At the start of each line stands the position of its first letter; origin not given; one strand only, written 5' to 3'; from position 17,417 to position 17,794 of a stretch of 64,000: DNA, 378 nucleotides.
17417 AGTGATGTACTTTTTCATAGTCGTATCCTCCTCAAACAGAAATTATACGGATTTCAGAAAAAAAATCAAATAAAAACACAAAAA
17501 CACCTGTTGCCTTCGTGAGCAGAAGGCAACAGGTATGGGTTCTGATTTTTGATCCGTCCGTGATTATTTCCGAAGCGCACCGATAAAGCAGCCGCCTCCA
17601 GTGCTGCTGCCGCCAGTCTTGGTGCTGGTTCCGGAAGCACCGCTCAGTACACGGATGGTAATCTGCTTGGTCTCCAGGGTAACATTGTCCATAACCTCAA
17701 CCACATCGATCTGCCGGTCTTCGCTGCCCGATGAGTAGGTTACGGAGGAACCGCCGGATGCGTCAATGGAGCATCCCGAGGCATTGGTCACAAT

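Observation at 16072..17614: Three consecutive secreted proteins end in the same short G-x-G-C-F-[IV] tail: a candidate new C-terminal sorting or processing tag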

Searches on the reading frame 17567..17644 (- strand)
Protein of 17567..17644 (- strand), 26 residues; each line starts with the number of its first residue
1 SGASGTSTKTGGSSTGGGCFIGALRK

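Call 40: search_protein_families(library=ncbifam, proteins=[window:17567-17644:-], max_evalue=10)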
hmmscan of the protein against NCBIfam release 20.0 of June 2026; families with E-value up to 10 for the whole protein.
seq(26 aa): 1 family
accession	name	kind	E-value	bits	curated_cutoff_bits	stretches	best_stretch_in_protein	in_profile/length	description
NF041763.1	sort_motif_CFI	domain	0.0067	16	15.9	1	16-25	5-14/14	CFI-box putative sorting motif-containing protein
